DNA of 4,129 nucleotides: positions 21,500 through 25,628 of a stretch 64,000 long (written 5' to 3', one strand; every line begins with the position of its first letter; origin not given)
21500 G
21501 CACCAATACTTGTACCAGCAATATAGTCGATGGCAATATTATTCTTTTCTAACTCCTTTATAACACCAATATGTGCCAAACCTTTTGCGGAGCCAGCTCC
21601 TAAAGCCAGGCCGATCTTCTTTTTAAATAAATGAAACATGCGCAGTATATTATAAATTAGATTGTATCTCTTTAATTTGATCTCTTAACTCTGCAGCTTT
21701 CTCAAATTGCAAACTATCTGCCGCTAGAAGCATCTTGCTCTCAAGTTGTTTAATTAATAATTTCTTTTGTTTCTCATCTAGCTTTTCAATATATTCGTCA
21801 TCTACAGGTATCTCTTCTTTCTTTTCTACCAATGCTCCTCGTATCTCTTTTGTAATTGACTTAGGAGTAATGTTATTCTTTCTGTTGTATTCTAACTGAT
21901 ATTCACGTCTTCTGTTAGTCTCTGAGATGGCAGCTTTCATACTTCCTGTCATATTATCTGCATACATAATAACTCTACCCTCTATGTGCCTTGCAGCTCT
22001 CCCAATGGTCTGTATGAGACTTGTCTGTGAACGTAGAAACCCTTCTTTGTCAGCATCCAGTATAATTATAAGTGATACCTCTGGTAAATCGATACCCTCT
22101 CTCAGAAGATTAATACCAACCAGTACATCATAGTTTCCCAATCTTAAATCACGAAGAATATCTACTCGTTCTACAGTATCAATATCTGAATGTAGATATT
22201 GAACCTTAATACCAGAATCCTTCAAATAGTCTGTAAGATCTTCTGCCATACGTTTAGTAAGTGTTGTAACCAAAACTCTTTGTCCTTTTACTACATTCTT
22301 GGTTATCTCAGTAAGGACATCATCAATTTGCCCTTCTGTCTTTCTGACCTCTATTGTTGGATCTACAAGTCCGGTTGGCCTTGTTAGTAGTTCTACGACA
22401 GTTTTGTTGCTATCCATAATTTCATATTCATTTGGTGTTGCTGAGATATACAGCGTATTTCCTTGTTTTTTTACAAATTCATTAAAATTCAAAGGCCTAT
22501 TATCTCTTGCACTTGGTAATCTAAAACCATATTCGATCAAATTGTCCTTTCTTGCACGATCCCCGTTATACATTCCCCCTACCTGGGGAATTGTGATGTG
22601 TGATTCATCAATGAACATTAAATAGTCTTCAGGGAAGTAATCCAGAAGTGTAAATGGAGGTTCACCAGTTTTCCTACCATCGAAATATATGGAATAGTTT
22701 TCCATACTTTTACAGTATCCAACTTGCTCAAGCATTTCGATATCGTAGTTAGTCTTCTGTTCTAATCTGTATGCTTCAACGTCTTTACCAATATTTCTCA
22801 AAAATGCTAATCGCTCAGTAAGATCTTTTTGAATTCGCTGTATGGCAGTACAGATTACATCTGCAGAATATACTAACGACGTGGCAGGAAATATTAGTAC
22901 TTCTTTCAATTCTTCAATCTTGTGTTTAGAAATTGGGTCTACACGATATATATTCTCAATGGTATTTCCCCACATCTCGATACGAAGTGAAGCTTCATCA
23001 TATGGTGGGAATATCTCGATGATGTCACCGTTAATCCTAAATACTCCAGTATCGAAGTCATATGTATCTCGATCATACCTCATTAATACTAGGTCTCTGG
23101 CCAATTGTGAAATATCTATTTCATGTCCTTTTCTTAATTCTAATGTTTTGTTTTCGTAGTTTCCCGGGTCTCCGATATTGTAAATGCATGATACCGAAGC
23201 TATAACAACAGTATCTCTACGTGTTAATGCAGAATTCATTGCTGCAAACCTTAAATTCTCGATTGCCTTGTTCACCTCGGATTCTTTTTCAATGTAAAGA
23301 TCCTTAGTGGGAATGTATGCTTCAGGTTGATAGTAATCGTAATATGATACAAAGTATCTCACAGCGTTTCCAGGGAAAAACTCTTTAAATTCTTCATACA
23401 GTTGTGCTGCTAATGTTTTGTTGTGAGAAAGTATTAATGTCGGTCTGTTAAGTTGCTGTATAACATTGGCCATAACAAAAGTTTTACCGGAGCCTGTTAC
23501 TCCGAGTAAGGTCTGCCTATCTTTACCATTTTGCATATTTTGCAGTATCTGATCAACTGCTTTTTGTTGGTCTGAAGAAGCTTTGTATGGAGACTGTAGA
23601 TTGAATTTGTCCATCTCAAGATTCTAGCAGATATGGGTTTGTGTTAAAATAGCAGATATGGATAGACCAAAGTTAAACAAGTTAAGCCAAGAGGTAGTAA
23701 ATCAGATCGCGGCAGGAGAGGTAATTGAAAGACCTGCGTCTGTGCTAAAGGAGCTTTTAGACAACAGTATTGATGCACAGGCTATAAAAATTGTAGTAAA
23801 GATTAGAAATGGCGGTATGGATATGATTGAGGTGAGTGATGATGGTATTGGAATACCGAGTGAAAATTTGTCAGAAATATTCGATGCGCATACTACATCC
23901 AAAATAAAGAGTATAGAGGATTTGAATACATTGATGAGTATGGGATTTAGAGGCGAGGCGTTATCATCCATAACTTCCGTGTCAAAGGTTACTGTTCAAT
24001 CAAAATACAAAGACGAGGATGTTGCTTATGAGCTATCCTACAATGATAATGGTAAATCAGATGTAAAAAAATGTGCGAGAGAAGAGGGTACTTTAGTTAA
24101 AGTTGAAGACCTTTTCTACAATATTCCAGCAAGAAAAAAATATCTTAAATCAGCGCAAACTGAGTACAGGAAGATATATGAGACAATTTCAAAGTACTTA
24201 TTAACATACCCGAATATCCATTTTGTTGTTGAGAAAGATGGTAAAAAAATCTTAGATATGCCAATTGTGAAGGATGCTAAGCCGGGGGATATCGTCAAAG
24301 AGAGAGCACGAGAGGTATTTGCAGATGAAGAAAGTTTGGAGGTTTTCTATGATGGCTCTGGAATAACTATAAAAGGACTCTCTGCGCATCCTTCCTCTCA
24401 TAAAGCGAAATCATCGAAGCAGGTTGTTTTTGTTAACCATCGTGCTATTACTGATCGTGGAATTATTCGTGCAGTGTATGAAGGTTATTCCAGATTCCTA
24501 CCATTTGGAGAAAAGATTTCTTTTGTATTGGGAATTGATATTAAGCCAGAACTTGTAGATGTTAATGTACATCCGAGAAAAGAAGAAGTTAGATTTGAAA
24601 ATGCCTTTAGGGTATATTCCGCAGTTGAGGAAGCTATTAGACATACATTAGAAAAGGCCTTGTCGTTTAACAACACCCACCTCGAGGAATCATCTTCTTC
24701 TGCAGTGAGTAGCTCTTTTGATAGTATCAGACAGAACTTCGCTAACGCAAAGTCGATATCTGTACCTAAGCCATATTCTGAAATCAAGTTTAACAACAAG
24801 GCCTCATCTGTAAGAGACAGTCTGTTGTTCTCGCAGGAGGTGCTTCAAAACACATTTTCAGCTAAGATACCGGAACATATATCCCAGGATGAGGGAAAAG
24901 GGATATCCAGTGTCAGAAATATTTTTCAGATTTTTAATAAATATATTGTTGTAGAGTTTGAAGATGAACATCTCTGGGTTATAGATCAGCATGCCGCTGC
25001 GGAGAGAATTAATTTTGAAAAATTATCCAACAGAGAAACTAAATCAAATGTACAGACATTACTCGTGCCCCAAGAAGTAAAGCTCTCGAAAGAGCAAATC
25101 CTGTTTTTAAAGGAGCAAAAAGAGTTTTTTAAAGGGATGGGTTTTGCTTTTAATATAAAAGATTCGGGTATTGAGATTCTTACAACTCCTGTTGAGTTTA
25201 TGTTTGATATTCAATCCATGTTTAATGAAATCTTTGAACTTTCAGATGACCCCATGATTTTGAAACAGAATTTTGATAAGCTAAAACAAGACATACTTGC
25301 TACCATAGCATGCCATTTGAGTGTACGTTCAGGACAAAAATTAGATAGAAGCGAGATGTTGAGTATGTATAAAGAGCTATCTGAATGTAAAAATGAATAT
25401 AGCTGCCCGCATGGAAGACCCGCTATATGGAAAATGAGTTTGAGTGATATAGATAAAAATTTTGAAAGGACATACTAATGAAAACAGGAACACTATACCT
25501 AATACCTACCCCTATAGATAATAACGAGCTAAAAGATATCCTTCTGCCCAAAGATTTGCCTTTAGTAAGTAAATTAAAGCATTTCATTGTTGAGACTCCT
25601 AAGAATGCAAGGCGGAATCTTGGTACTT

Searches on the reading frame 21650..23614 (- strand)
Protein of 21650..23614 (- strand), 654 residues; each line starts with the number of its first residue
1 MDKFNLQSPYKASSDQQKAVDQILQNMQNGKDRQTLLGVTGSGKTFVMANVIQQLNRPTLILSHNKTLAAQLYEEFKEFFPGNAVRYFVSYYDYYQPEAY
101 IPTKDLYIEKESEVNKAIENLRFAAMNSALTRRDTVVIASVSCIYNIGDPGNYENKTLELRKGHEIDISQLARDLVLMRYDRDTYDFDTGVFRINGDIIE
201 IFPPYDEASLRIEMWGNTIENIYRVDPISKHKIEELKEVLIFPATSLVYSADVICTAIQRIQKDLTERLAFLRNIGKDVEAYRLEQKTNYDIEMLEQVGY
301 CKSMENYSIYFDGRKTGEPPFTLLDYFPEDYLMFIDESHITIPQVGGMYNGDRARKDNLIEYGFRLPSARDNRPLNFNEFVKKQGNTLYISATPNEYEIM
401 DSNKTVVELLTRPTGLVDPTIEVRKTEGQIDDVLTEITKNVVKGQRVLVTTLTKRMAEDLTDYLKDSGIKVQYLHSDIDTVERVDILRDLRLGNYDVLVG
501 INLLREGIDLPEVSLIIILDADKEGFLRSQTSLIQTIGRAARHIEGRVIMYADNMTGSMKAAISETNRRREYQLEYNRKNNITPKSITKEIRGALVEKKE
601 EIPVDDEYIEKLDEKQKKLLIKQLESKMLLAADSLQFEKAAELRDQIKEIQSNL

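Call 16: search_protein_families(library=pfam, proteins=[window:21650-23614:-], max_evalue=0.001)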
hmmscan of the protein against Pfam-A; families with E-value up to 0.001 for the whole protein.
window:21650-23614:- (654 aa): 7 families
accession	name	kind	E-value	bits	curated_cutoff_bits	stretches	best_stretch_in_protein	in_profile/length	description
PF17757.6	UvrB_inter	-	2.2e-27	95.4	22.9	1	158-245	1-89/91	UvrB interaction domain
PF00271.37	Helicase_C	-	4.4e-22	78.9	23.5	1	434-543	6-109/110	Helicase conserved C-terminal domain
PF12344.14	UvrB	-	3.7e-21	75.1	27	1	550-592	1-43/43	Ultra-violet resistance protein B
PF04851.21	ResIII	-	9.3e-15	55.4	22.5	1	12-118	4-114/164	Type III restriction enzyme, res subunit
PF02151.25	UVR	-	1.9e-10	40.6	21.5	1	620-652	3-35/36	UvrB/uvrC motif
PF00270.35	DEAD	-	9.5e-09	35.6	26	1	14-84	2-73/167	DEAD/DEAH box helicase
PF13604.12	AAA_30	-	8.3e-05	22.8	27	0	13-90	3-78/191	AAA domain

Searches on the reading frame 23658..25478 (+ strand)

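Call 16: search_protein_families(library=pfam, proteins=[window:23658-25478:+], max_evalue=0.001)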
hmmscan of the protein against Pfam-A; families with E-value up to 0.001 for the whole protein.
window:23658-25478:+ (606 aa): 4 families
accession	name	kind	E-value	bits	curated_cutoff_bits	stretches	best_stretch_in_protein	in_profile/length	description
PF01119.25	DNA_mis_repair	-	1.6e-27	95.9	26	1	224-331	11-118/119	DNA mismatch repair protein, C-terminal domain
PF08676.16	MutL_C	-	2.9e-26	92.3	25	1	422-562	1-142/142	MutL C terminal dimerisation domain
PF13589.12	HATPase_c_3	-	8.6e-16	58.6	25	1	27-135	4-115/137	Histidine kinase-, DNA gyrase B-, and HSP90-like ATPase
PF02518.31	HATPase_c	-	3.8e-10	40.6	26.4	1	24-80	4-63/111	Histidine kinase-, DNA gyrase B-, and HSP90-like ATPase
